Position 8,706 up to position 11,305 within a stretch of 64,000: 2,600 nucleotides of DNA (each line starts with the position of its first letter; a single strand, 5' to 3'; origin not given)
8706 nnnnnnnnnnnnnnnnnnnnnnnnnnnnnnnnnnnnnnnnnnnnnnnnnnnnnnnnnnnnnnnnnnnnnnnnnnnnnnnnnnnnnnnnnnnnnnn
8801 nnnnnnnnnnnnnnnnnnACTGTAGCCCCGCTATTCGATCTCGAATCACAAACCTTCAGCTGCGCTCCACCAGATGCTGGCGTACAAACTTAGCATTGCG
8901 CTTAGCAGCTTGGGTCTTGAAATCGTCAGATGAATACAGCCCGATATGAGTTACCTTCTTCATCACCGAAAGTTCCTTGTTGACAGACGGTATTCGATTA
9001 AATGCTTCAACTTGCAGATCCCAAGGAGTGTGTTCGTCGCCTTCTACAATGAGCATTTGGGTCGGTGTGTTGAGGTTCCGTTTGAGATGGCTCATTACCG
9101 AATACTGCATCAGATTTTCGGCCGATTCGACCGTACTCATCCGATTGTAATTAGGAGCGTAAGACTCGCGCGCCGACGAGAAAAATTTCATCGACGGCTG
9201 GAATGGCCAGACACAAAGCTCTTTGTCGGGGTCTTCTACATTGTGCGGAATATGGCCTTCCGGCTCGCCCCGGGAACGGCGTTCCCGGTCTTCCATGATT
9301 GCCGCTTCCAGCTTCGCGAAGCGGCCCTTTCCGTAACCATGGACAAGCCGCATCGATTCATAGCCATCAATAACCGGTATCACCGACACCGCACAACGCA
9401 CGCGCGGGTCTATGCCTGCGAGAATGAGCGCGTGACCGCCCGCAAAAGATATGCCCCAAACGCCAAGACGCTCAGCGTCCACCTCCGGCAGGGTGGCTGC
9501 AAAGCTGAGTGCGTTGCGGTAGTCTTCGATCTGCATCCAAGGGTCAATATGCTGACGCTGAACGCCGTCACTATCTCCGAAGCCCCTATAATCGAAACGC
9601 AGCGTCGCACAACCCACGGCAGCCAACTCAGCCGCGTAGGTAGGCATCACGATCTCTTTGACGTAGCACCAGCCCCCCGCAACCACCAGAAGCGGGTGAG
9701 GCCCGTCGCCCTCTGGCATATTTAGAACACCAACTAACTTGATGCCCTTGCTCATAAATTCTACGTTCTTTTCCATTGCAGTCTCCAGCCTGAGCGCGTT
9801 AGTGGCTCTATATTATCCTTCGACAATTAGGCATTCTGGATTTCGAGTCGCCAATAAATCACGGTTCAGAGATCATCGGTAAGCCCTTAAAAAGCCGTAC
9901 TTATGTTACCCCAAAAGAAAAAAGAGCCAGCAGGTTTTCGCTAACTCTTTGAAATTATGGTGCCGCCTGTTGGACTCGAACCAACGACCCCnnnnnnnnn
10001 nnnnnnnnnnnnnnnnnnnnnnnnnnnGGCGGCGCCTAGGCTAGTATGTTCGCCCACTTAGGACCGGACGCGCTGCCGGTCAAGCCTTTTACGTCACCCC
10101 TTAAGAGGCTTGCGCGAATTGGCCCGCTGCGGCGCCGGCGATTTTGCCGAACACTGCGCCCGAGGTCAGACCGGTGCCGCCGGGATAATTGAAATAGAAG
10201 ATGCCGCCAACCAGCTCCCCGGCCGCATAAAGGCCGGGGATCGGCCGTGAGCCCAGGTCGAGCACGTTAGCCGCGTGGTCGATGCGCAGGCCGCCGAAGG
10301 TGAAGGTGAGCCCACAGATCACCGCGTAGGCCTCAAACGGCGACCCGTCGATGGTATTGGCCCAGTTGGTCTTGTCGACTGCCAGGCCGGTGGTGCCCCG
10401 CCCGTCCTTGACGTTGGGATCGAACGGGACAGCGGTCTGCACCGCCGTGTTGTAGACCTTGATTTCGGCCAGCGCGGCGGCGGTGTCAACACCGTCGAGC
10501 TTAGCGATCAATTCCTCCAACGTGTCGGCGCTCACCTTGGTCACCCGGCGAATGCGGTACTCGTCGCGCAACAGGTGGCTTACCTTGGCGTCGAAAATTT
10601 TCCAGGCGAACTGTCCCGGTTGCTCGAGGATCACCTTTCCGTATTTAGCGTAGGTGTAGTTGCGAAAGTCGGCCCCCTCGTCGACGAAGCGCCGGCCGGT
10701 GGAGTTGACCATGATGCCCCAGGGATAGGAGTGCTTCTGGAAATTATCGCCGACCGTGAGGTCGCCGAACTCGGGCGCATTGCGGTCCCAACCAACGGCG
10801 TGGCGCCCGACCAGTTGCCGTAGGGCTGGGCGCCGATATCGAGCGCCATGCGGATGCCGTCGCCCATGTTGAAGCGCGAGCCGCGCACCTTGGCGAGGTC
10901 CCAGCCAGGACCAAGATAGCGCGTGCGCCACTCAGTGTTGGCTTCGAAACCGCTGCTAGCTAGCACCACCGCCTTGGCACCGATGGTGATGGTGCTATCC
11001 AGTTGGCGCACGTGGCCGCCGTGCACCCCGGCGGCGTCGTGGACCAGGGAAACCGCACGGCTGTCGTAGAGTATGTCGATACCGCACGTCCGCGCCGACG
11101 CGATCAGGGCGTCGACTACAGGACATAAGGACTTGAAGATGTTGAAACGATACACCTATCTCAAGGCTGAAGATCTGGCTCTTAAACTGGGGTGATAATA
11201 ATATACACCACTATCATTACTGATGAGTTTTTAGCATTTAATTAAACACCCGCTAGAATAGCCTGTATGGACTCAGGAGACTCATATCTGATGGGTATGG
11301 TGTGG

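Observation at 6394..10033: tRNA-Thr(CGU) with an imperfect 36-bp direct repeat of its 3' end 3.5 kb away: integrase-less islet carrying acyl-CoA metabolism genes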

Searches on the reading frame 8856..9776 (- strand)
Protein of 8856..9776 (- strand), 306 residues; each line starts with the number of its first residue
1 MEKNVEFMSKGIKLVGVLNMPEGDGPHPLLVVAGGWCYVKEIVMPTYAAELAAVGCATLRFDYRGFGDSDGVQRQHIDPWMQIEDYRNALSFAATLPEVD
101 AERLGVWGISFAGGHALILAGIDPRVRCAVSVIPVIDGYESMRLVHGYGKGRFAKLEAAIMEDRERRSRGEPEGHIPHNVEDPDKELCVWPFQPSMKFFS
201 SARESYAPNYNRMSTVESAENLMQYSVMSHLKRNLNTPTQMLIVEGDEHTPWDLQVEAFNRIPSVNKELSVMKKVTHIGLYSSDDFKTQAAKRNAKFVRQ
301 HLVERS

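Call 8: search_protein_families(library=pfam, proteins=[window:8856-9776:-], max_evalue=0.01)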
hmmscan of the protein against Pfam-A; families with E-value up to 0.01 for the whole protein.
window:8856-9776:- (306 aa): 10 families
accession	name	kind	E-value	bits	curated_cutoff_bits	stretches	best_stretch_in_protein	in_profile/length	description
PF02129.25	Peptidase_S15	-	5.8e-10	39.7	23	1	11-143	2-138/262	X-Pro dipeptidyl-peptidase (S15 family)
PF12146.15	Hydrolase_4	-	2.2e-08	34.1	27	1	47-277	23-232/239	Serine aminopeptidase, S33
PF05448.18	AXE1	-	6.6e-08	32.1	21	1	85-140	159-214/321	Acetyl xylan esterase (AXE1)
PF12697.13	Abhydrolase_6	-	3.2e-07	31.7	26.3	1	30-255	2-184/217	Alpha/beta hydrolase family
PF06500.17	FrsA-like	-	3.5e-06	26.5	22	1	4-136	170-300/414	Esterase FrsA-like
PF00561.26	Abhydrolase_1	-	4.4e-06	27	25.8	1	30-278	3-239/245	alpha/beta hydrolase fold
PF00326.27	Peptidase_S9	-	4.8e-06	26.7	22.6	1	82-142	44-105/213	Prolyl oligopeptidase family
PF22244.2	GCE_fung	-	0.00019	21.7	27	1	96-148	99-151/231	Glucuronyl esterase, fungi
PF12740.14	PETase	-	0.0011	18.9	28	1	86-134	109-157/263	PET hydrolase-like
PF08840.17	BAAT_C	-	0.0058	17.1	20.9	0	82-132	2-52/210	BAAT / Acyl-CoA thioester hydrolase C terminal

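Call 17: find_encoding_contigs(protein=window:8856-9776:-, flank=10000, max_places=10)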
Protein window:8856-9776:- (306 aa): 1 contig read that carries it; 1 place shown.
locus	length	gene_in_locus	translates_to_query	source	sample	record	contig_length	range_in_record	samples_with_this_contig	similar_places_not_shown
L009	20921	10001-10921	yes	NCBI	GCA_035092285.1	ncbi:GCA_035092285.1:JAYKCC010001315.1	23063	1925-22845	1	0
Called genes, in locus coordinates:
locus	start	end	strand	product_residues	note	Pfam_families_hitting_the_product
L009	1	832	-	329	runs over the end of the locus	PF01210:NAD_Gly3P_dh_N, PF02558:ApbA (weak), PF03807:F420_oxidored (weak), PF07479:NAD_Gly3P_dh_C, PF20618:GPD_NAD_C_bact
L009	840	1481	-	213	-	PF13759:2OG-FeII_Oxy_5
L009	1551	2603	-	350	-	PF00814:TsaD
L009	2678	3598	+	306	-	PF01379:Porphobil_deam, PF03900:Porphobil_deamC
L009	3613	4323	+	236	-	PF02602:HEM4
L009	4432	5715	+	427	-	PF09731:Mitofilin (weak)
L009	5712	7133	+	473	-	PF07219:HemY_N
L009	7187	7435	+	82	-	-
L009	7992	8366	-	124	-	-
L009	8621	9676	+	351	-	PF00890:FAD_binding_2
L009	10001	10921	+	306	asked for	PF02129:Peptidase_S15, PF05448:AXE1 (faint), PF06500:FrsA-like (weak), PF00561:Abhydrolase_1 (weak), PF12146:Hydrolase_4, PF12697:Abhydrolase_6 (weak), PF00326:Peptidase_S9 (faint)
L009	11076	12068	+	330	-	PF02515:CoA_transf_3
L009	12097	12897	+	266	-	PF00378:ECH_1, PF16113:ECH_2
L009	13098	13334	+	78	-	-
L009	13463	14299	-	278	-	PF03405:FA_desaturase_2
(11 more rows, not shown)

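Call 37: find_homologous_proteins(query=window:8856-9776:-, max_evalue=1e-10)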
Query window:8856-9776:- (306 aa): 1127 proteins with E <= 1e-10 among 4185 candidates; the best 120 are listed.
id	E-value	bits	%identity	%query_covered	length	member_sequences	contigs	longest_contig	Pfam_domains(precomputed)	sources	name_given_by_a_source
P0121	2.3e-207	705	100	100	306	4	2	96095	PF02129.25,PF00326.28,PF06500.18,PF05448.19,PF12697.14,PF00561.27,PF12146.16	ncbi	-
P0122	5.4e-194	661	93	100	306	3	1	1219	PF02129.25,PF06500.18,PF05448.19,PF12697.14,PF00561.27,PF12146.16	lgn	-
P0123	2.6e-166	570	82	99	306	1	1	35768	PF02129.25,PF00326.28,PF06500.18,PF05448.19,PF12697.14,PF00561.27,PF12146.16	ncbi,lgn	-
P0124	5.3e-163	559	78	100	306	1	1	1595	PF02129.25,PF00326.28,PF06500.18,PF05448.19,PF12697.14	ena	-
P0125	9.8e-162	555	79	99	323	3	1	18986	PF02129.25,PF12697.14,PF12146.16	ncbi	-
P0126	1.6e-160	551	79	100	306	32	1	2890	PF02129.25,PF00326.28,PF05448.19,PF12697.14,PF00561.27,PF12146.16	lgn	-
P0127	8.0e-160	549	78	100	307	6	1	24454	PF02129.25,PF06500.18,PF05448.19,PF12697.14,PF12146.16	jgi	-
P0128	8.2e-160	549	78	99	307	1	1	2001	PF02129.25,PF06500.18,PF05448.19,PF12697.14,PF22244.3,PF00561.27,PF12146.16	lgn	-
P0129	1.2e-156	539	77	100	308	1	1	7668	PF02129.25,PF05448.19,PF12697.14,PF22244.3,PF00561.27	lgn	-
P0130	3.2e-156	537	77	99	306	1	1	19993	PF02129.25,PF05448.19,PF12697.14,PF12146.16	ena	-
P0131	8.3e-151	519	74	100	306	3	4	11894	PF02129.25,PF00326.28,PF06500.18,PF05448.19,PF12697.14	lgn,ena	-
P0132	5.0e-150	517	73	100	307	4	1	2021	PF02129.25,PF06500.18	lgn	-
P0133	9.9e-150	516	72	100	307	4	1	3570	PF02129.25,PF06500.18,PF05448.19,PF12697.14,PF12146.16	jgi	jgi:uncharacterized protein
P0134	2.1e-149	515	75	99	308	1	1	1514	PF02129.25,PF06500.18,PF12697.14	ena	-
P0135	4.4e-149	514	73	100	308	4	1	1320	PF02129.25,PF06500.18,PF05448.19,PF12697.14,PF22244.3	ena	-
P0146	2.5e-144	498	71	99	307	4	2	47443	PF02129.25,PF06500.18,PF05448.19,PF12697.14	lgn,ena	-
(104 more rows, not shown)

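Call 38: find_encoding_contigs(protein=P0123, flank=10000, max_places=2)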
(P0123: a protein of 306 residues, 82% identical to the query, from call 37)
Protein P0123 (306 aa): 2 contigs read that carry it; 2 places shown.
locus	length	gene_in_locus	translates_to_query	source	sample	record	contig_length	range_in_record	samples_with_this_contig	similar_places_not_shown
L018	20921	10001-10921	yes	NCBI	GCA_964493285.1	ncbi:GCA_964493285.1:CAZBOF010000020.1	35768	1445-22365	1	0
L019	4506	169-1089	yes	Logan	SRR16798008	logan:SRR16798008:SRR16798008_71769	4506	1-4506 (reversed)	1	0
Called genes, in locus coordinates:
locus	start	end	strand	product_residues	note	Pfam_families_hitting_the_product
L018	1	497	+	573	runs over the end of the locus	PF13555:AAA_29 (faint), PF00005:ABC_tran, PF02463:SMC_N (faint), PF05621:TniB (faint), PF13304:AAA_21 (faint), PF13401:AAA_22 (faint), PF20720:nSTAND3 (faint), PF00005:ABC_tran, +1 more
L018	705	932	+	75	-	-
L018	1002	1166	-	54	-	-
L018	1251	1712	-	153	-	PF01575:MaoC_dehydratas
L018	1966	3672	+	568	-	PF00916:Sulfate_transp, PF01740:STAS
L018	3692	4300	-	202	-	PF03435:Sacchrp_dh_NADP (weak), PF05368:NmrA, PF13460:NAD_binding_10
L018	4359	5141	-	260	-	PF00378:ECH_1, PF16113:ECH_2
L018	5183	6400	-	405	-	PF02515:CoA_transf_3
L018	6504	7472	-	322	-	PF00126:HTH_1, PF03466:LysR_substrate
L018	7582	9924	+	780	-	PF02771:Acyl-CoA_dh_N, PF00441:Acyl-CoA_dh_1, PF08028:Acyl-CoA_dh_2 (weak), PF02771:Acyl-CoA_dh_N, PF02770:Acyl-CoA_dh_M, PF00441:Acyl-CoA_dh_1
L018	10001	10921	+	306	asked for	PF02129:Peptidase_S15, PF05448:AXE1 (faint), PF06500:FrsA-like (faint), PF00561:Abhydrolase_1, PF12146:Hydrolase_4 (faint), PF12697:Abhydrolase_6, PF00326:Peptidase_S9 (faint)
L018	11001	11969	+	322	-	PF03401:TctC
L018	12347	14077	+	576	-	PF00171:Aldedh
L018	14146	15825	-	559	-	PF00732:GMC_oxred_N, PF00890:FAD_binding_2 (faint), PF05199:GMC_oxred_C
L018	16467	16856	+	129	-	PF13560:HTH_31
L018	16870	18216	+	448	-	PF07804:HipA_C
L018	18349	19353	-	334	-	PF01073:3Beta_HSD, PF01370:Epimerase, PF02719:Polysacc_synt_2 (weak), PF04321:RmlD_sub_bind (weak), PF13460:NAD_binding_10 (weak), PF16363:GDP_Man_Dehyd, PF07993:NAD_binding_4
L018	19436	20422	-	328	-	PF03401:TctC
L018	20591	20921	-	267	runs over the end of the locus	PF00106:adh_short, PF01370:Epimerase (faint), PF08659:KR, PF13561:adh_short_C2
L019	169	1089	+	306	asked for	PF02129:Peptidase_S15, PF05448:AXE1 (faint), PF06500:FrsA-like (faint), PF00561:Abhydrolase_1, PF12146:Hydrolase_4 (faint), PF12697:Abhydrolase_6, PF00326:Peptidase_S9 (faint)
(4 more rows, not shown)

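Call 39: find_encoding_contigs(protein=P0127, flank=10000, max_places=2)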
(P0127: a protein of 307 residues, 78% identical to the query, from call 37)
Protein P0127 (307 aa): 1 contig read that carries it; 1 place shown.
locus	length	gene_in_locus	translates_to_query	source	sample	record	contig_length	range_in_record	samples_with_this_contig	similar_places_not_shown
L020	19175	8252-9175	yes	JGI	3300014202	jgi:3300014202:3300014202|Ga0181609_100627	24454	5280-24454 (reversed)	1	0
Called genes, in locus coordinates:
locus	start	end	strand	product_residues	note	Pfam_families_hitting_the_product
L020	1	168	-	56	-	?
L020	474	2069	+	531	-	PF00496:SBP_bac_5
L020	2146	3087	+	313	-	PF19300:BPD_transp_1_N, PF00528:BPD_transp_1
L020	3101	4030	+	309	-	PF12911:OppC_N (weak), PF00528:BPD_transp_1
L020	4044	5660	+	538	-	PF00005:ABC_tran, PF01078:Mg_chelatase (faint), PF02463:SMC_N (faint), PF13191:AAA_16 (faint), PF13401:AAA_22 (faint), PF13555:AAA_29 (faint), PF08352:oligo_HPY, PF00005:ABC_tran, +3 more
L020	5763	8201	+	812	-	PF02771:Acyl-CoA_dh_N, PF00441:Acyl-CoA_dh_1, PF02771:Acyl-CoA_dh_N, PF02770:Acyl-CoA_dh_M, PF00441:Acyl-CoA_dh_1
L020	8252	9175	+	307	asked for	PF05448:AXE1 (faint), PF06500:FrsA-like (weak), PF02129:Peptidase_S15, PF12146:Hydrolase_4 (faint), PF12697:Abhydrolase_6 (weak)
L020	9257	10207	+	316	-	PF03401:TctC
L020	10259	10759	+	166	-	PF07331:TctB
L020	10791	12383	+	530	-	PF01970:TctA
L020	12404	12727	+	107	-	-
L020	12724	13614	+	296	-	PF00753:Lactamase_B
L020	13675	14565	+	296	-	PF00126:HTH_1, PF03466:LysR_substrate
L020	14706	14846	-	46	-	-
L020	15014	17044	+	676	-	PF00724:Oxidored_FMN, PF01266:DAO (faint), PF01134:GIDA (faint), PF03486:HI0933_like (weak), PF07992:Pyr_redox_2, PF12831:FAD_oxidored, PF13450:NAD_binding_8, PF00070:Pyr_redox, +1 more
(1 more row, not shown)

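Call 40: find_encoding_contigs(protein=P0146, flank=10000, max_places=2)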
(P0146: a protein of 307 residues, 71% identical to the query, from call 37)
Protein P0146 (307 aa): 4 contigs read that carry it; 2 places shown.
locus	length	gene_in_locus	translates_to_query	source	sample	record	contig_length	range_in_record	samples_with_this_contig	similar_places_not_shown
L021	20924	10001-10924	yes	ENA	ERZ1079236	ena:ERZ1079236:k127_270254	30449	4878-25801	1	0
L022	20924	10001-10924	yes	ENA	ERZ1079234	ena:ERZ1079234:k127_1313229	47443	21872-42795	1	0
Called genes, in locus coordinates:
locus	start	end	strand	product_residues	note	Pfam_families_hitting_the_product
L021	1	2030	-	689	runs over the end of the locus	PF05378:Hydant_A_N, PF01968:Hydantoinase_A, PF19278:Hydant_A_C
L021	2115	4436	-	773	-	PF02771:Acyl-CoA_dh_N, PF00441:Acyl-CoA_dh_1, PF08028:Acyl-CoA_dh_2 (weak), PF02771:Acyl-CoA_dh_N, PF02770:Acyl-CoA_dh_M, PF00441:Acyl-CoA_dh_1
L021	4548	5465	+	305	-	PF00126:HTH_1, PF03466:LysR_substrate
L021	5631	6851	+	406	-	PF02515:CoA_transf_3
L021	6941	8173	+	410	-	PF02515:CoA_transf_3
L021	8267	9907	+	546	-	PF02776:TPP_enzyme_N, PF00205:TPP_enzyme_M, PF02775:TPP_enzyme_C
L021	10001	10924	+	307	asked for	PF02129:Peptidase_S15, PF05448:AXE1 (faint), PF06500:FrsA-like (weak), PF12697:Abhydrolase_6 (weak)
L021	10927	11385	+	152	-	PF01796:OB_ChsH2_C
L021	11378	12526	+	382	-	PF00108:Thiolase_N, PF08545:ACP_syn_III (faint), PF02803:Thiolase_C (weak), PF22691:Thiolase_C_1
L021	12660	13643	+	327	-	PF03401:TctC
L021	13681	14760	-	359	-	PF02771:Acyl-CoA_dh_N (weak), PF00441:Acyl-CoA_dh_1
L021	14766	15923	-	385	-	PF02771:Acyl-CoA_dh_N, PF02770:Acyl-CoA_dh_M, PF00441:Acyl-CoA_dh_1 (weak)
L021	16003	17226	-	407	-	PF02515:CoA_transf_3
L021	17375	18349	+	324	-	PF08240:ADH_N, PF00107:ADH_zinc_N, PF13602:ADH_zinc_N_2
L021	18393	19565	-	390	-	PF02771:Acyl-CoA_dh_N, PF02770:Acyl-CoA_dh_M, PF00441:Acyl-CoA_dh_1, PF08028:Acyl-CoA_dh_2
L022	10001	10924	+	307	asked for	PF02129:Peptidase_S15, PF05448:AXE1 (faint), PF06500:FrsA-like (weak), PF12697:Abhydrolase_6 (weak)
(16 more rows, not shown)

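Call 66: search_dna_similar(query=window:8856-9776:-, collection=plasmids, mode=protein, max_rows=12)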
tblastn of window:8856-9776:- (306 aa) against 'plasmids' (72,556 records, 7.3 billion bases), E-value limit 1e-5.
Records with a match: 3565; places in all: 3675; records where one place covers at least 80% of the query: 2737.
Best place of each record, by identity: <60% 3565.
By first word of the organism name: Escherichia 2007; Klebsiella 727; Salmonella 243; Shigella 84; Rhizobium 80; Pantoea 63; Sinorhizobium 50; Enterobacter 35; Streptomyces 30; Aeromonas 20; and 98 more.
By predicted mobility (MOB-suite, as given by PLSDB): conjugative 2225; non-mobilizable 1066; mobilizable 274.
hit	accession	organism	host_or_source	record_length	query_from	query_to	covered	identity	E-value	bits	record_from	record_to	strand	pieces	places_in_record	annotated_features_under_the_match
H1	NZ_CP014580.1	Paraburkholderia phytofirmans OLGA172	-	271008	2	302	98%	49.0%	4e-90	300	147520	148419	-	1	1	alpha/beta fold hydrolase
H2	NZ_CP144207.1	Sinorhizobium chiapasense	mixed culture,rhizosphere soil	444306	1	304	99%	45.9%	2e-83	281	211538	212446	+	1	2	alpha/beta fold hydrolase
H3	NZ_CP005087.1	Sphingobium sp. TKS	-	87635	4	302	98%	44.0%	4e-75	257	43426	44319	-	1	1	CocE/NonD family hydrolase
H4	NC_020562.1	Sphingomonas sp. MM-1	-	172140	4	302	98%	44.0%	4e-75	257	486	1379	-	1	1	CocE/NonD family hydrolase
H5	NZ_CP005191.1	Sphingobium sp. MI1205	-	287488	4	302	98%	43.7%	1e-74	256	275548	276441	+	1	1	CocE/NonD family hydrolase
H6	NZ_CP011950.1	Haloferax gibbonsii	whole genome,saline saltern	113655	1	304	99%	37.3%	2e-50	186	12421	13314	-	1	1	alpha/beta hydrolase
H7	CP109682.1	Pseudomonas aeruginosa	Homo sapiens,whole organism,swab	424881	4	304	98%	34.7%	3e-40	156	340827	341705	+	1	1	alpha/beta hydrolase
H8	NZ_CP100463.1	Salinigranum marinum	cell culture,Saline soil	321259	1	281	92%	37.1%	4e-47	176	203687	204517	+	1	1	alpha/beta hydrolase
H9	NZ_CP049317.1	Caballeronia sp. SBC2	whole organism,soil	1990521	4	306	99%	34.0%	6e-36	144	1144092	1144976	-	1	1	none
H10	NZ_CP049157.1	Caballeronia sp. SBC1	whole organism,soil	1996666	4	306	99%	34.0%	6e-36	144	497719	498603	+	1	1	none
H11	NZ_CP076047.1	Rhodococcus sp. USK10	-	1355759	1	305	100%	33.2%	2e-35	142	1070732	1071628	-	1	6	record has no annotation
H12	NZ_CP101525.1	Burkholderia arboris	mixed culture,soil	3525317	3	303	98%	33.7%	2e-40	157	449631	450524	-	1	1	none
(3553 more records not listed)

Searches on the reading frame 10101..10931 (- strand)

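Call 8: search_protein_families(library=pfam, proteins=[window:10101-10931:-], max_evalue=0.01)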
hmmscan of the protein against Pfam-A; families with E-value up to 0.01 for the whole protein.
window:10101-10931:- (276 aa): 1 family
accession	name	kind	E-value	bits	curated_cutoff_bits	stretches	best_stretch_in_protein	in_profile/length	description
PF00890.30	FAD_binding_2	-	2.2e-14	53.9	20.4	1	72-252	277-410/414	FAD binding domain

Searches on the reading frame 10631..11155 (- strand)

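Call 8: search_protein_families(library=pfam, proteins=[window:10631-11155:-], max_evalue=0.01)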
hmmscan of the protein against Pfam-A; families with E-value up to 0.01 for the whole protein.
window:10631-11155:- (174 aa): 1 family
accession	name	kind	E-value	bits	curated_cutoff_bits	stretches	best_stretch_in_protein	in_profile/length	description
PF00890.30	FAD_binding_2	-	9.4e-11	42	20.4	1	13-147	144-277/414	FAD binding domain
